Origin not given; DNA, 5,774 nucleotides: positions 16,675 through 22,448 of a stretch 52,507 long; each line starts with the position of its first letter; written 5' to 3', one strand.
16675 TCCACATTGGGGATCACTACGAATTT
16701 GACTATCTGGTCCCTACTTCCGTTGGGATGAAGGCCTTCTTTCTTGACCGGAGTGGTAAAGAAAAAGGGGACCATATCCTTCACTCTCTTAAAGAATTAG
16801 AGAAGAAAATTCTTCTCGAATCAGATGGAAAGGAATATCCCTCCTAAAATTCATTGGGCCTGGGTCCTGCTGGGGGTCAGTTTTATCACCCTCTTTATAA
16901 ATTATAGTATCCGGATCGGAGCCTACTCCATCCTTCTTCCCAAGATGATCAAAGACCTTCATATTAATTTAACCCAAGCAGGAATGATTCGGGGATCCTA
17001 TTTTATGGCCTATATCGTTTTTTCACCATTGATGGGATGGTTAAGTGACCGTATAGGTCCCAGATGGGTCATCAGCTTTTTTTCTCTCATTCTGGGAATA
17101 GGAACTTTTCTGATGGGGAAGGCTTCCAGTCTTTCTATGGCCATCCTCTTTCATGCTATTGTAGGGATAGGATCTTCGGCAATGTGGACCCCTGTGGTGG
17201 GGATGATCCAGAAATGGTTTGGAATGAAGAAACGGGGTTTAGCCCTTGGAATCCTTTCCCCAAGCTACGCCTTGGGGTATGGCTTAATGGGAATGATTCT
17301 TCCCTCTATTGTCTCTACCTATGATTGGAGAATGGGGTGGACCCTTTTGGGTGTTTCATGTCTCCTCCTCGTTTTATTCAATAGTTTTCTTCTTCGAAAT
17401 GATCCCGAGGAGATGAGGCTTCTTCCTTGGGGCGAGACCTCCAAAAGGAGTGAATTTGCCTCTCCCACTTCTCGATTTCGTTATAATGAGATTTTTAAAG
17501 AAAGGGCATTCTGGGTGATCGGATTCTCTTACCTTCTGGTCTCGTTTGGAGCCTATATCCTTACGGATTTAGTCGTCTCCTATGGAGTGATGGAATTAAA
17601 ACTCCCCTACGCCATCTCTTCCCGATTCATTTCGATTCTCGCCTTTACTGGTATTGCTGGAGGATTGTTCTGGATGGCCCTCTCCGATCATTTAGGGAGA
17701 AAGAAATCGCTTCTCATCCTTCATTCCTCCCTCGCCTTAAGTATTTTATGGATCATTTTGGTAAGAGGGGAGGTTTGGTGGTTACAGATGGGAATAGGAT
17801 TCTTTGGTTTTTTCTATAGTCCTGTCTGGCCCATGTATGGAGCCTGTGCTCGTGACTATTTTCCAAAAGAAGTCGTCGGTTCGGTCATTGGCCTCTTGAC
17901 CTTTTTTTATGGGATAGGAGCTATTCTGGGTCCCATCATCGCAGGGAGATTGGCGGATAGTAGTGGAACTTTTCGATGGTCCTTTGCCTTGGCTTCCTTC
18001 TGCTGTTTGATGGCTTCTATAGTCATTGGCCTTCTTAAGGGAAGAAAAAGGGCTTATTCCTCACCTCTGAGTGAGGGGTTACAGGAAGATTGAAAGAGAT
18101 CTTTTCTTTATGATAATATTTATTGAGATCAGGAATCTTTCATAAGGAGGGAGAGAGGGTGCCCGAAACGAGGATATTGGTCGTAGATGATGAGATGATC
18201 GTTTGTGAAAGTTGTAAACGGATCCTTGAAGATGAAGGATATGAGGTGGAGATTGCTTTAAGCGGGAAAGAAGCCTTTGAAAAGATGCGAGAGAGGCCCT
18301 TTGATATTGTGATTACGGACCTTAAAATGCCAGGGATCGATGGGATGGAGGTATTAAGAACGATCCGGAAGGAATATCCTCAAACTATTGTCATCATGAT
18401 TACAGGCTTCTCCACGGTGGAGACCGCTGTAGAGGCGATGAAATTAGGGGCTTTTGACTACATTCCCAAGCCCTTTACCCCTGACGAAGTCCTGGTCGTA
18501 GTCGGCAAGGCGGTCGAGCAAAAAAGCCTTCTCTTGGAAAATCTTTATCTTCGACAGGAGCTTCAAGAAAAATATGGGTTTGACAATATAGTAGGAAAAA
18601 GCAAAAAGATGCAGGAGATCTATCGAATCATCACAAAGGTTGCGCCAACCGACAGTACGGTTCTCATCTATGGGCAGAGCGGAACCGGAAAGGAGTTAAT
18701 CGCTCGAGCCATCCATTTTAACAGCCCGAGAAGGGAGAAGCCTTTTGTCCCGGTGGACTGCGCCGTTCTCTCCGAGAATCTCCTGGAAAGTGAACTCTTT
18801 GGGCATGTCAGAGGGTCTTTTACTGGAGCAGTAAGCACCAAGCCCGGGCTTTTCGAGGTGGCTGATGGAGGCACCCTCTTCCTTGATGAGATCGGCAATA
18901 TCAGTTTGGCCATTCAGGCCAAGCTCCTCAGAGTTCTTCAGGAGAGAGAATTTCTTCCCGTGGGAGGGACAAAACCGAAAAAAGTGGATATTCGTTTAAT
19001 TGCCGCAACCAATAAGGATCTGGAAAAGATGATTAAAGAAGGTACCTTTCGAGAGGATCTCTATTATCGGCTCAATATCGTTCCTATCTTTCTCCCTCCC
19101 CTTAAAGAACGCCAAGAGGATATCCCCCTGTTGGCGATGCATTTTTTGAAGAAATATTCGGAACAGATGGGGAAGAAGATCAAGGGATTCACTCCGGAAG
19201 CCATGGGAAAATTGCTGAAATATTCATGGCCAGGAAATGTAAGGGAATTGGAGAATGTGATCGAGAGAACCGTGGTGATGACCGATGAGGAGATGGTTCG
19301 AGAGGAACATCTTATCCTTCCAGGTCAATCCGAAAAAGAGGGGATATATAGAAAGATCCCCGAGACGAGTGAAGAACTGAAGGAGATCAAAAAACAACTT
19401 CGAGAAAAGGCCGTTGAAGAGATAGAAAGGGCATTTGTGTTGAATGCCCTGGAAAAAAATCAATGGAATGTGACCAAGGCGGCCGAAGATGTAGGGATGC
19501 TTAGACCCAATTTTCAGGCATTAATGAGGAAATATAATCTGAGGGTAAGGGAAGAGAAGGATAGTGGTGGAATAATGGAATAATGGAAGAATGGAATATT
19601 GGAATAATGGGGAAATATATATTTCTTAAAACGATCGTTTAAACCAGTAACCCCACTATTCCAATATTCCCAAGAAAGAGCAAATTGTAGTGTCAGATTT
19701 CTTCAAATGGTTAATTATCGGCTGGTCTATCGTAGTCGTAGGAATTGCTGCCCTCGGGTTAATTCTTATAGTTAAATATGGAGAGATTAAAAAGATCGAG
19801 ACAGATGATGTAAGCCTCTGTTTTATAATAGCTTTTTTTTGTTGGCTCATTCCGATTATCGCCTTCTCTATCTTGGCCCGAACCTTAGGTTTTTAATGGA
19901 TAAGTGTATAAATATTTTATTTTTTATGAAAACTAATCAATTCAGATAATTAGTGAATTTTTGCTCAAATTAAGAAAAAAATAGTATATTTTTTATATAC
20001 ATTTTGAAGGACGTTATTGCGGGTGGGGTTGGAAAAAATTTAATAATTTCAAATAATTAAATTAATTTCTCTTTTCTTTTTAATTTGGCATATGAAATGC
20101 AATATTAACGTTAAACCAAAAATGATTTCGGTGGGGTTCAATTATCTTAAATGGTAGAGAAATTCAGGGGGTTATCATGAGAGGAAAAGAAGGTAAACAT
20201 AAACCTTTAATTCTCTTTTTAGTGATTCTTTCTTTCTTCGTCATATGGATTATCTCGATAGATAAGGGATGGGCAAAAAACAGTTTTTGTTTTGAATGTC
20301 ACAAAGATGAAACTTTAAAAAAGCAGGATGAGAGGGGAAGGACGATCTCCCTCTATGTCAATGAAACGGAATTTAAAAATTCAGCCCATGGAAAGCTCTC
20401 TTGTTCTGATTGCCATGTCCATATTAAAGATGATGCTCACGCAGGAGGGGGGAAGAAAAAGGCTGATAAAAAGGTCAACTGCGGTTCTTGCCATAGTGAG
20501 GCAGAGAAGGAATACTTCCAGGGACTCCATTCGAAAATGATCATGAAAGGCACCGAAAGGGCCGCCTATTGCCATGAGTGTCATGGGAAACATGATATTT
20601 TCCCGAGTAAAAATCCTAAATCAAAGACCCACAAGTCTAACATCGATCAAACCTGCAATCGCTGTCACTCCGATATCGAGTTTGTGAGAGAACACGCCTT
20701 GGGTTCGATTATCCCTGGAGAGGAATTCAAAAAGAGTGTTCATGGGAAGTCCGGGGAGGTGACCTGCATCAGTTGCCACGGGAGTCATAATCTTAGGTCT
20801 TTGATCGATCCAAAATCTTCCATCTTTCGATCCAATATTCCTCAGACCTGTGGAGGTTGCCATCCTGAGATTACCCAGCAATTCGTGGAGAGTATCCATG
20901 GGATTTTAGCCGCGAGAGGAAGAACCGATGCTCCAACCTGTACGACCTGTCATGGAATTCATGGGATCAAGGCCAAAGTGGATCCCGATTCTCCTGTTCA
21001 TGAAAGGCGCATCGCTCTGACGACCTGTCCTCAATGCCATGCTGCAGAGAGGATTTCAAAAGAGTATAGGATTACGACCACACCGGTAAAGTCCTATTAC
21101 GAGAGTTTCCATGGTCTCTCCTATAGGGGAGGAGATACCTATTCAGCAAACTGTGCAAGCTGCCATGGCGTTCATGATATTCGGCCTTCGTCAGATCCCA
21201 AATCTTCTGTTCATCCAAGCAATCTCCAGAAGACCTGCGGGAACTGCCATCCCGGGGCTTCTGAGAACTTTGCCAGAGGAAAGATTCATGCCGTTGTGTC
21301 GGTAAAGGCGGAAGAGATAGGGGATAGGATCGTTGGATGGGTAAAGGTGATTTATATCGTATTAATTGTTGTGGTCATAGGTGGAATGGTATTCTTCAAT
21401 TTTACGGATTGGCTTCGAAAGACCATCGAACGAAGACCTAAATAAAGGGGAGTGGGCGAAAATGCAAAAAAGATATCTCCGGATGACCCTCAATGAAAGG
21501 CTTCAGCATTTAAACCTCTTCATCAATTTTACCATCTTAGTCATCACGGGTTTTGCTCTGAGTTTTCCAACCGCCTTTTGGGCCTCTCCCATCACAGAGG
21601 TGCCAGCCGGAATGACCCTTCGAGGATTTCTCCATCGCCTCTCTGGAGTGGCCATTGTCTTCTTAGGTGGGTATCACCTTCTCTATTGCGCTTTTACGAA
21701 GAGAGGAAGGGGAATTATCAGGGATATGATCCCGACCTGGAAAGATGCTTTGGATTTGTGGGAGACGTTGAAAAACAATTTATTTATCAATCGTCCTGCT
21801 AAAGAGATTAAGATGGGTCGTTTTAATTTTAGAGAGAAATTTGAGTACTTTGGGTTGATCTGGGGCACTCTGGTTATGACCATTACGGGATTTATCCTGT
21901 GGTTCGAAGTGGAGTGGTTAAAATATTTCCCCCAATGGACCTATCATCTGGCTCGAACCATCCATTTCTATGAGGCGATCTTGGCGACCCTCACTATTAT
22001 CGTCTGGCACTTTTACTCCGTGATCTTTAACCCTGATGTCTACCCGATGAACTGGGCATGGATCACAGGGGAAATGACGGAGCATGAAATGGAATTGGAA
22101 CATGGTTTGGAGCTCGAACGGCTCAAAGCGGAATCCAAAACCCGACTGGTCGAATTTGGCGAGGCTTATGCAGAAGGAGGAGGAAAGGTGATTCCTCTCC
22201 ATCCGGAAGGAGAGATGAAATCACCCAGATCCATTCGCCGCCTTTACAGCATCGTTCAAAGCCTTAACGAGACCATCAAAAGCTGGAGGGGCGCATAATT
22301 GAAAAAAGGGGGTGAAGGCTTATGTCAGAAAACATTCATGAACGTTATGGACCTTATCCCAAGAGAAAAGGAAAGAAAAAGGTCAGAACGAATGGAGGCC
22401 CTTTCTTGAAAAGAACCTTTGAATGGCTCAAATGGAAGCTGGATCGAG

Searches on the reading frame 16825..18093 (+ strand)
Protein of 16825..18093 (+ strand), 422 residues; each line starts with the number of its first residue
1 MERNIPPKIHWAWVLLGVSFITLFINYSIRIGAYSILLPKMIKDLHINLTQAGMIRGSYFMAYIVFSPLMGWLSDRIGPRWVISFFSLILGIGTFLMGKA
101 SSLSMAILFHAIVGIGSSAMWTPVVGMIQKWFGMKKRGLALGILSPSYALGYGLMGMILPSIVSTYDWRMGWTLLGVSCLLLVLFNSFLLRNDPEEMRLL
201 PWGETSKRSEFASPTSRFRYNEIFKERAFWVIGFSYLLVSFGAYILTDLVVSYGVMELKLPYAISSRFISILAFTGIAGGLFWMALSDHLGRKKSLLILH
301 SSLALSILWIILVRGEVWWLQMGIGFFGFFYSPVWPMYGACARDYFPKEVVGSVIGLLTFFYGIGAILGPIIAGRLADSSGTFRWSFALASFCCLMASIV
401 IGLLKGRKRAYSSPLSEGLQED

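Call 8: search_protein_families(library=ncbifam, proteins=[window:16825-18093:+])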
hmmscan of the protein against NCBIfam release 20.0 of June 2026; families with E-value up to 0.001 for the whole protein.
window:16825-18093:+ (422 aa): 44 families (the best 25 are shown)
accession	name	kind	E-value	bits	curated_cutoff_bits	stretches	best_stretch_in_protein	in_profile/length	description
NF049980.1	SfMCT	equivalog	6.4e-44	150.1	320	1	20-391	10-376/378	L-lactate MFS transporter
TIGR00881.1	2A0104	subfamily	5.7e-36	124.3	407.75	2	20-388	1-378/379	phosphoglycerate transporter protein PgtP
TIGR00893.1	2A0114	subfamily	3.3e-32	111.9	395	1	22-401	2-395/399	D-galactonate transporter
TIGR00890.1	2A0111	subfamily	1e-27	97.1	374.85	1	18-398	7-375/377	oxalate/formate antiport family MFS transporter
TIGR04259.1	oxa_formateAnti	equivalog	3.8e-24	85.3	335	1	12-403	3-390/405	oxalate/formate MFS antiporter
TIGR00880.1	2_A_01_02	superfamily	3.6e-23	82.2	131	2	268-401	3-134/141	multidrug resistance protein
TIGR00895.1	2A0115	subfamily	1.1e-16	60.8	418.55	1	10-376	13-397/398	aromatic acid/H+ symport family MFS transporter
NF008661.1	PRK11663.1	subfamily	4.2e-16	59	564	1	15-398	31-424/439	MFS transporter family glucose-6-phosphate receptor UhpC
NF038246.1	bile_salt_MFS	equivalog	7.4e-15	54.7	400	2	210-391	210-392/408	conjugated bile salt MFS transporter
TIGR00886.1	2A0108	subfamily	3.5e-14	52.7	311.7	1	18-331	5-331/368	NarK family nitrate/nitrite MFS transporter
NF008963.0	PRK12307.1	equivalog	2.8e-12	46.5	637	1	42-403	44-407/426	MFS transporter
NF008586.0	PRK11551.1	equivalog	7.6e-12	44.9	410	1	33-407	33-398/406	3-(3-hydroxy-phenyl)propionate transporter MhpT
TIGR00883.1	2A0106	subfamily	7.9e-12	44.9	443.45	2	160-395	161-396/400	metabolite/H+ symporter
NF053757.1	BclibactTpBcbE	equivalog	3.6e-11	42.6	600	1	37-401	24-385/394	bacillibactin exporter BcbE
TIGR00711.1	efflux_EmrB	subfamily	4.4e-11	42.2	230.2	1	35-177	22-167/485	DHA2 family efflux MFS transporter permease subunit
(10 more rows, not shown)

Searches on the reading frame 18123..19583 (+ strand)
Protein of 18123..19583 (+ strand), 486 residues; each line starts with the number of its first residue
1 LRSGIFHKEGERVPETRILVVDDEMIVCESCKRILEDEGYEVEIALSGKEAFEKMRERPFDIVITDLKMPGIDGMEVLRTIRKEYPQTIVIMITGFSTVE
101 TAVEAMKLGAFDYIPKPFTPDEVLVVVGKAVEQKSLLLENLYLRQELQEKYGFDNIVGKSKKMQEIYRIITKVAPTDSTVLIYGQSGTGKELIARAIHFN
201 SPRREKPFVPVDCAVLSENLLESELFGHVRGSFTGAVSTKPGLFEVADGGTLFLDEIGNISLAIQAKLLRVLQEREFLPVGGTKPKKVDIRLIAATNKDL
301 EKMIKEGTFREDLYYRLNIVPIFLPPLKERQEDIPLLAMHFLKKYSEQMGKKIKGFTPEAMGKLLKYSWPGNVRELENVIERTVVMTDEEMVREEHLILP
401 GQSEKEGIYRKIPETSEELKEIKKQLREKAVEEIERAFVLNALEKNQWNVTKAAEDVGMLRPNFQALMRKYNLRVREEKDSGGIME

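Call 51: search_protein_families(library=pfam, proteins=[window:18123-19583:+], max_evalue=0.00001)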
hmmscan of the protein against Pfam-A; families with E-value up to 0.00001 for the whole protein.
window:18123-19583:+ (486 aa): 7 families
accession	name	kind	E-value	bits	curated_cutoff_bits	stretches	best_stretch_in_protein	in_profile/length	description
PF00158.32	Sigma54_activat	-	6.9e-73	244.3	20.2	1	156-322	1-167/168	Sigma-54 interaction domain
PF00072.30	Response_reg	-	5e-34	117.2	30.2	1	18-124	1-107/111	Response regulator receiver domain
PF25601.1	AAA_lid_14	-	1.9e-28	98.5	27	1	328-398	1-71/87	AAA+ ATPase lid domain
PF14532.12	Sigma54_activ_2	-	1.7e-21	77.3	25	1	157-327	1-138/138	Sigma-54 interaction domain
PF07728.20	AAA_5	-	2e-09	38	22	1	180-298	2-123/139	AAA domain (dynein-related subfamily)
PF02954.25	HTH_8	-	2.4e-06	27.6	22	1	431-471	2-42/42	Bacterial regulatory protein, Fis family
PF07724.20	AAA_2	-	3.9e-06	27.4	27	0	179-309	5-136/166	AAA domain (Cdc48 subfamily)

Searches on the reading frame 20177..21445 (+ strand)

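Call 51: search_protein_families(library=pfam, proteins=[window:20177-21445:+], max_evalue=0.00001)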
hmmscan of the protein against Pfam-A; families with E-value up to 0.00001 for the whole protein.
window:20177-21445:+ (422 aa): 5 families
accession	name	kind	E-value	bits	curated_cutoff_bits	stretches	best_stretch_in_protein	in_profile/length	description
PF14522.11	Cytochrome_C7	-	2.7e-15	56.4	24.8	0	95-165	8-67/67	Cytochrome c7 and related cytochrome c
PF14537.11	Cytochrom_c3_2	-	1.6e-11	45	25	0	131-229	8-78/79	Cytochrome c3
PF02085.21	Cytochrom_CIII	-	9.9e-09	35.9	22.9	0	224-296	32-90/101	Class III cytochrome C family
PF09699.15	Paired_CXXCH_1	-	6.4e-08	32.6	20.6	0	193-231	5-38/41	Doubled CXXCH motif (Paired_CXXCH_1)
PF22678.1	Cytochrom_c_NrfB-like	-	1.9e-06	28.7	27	0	160-229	1-65/89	Cytochrome c-type protein NrfB-like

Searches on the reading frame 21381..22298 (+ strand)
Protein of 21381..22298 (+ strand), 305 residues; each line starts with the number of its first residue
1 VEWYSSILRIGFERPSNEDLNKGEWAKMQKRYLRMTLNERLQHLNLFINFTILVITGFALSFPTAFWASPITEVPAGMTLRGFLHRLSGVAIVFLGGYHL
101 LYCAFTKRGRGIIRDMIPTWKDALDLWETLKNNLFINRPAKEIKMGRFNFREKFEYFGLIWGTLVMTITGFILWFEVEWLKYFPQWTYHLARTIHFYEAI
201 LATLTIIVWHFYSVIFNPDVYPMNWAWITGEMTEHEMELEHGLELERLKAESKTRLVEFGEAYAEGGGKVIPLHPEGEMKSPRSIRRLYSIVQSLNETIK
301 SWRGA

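Call 51: search_protein_families(library=pfam, proteins=[window:21381-22298:+], max_evalue=0.00001)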
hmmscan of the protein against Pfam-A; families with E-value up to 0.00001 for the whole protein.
window:21381-22298:+ (305 aa): 1 family
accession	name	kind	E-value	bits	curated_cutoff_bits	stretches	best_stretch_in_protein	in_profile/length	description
PF01292.26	Ni_hydr_CYTB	-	1.3e-12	48.3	30.1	1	35-218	2-166/179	Prokaryotic cytochrome b561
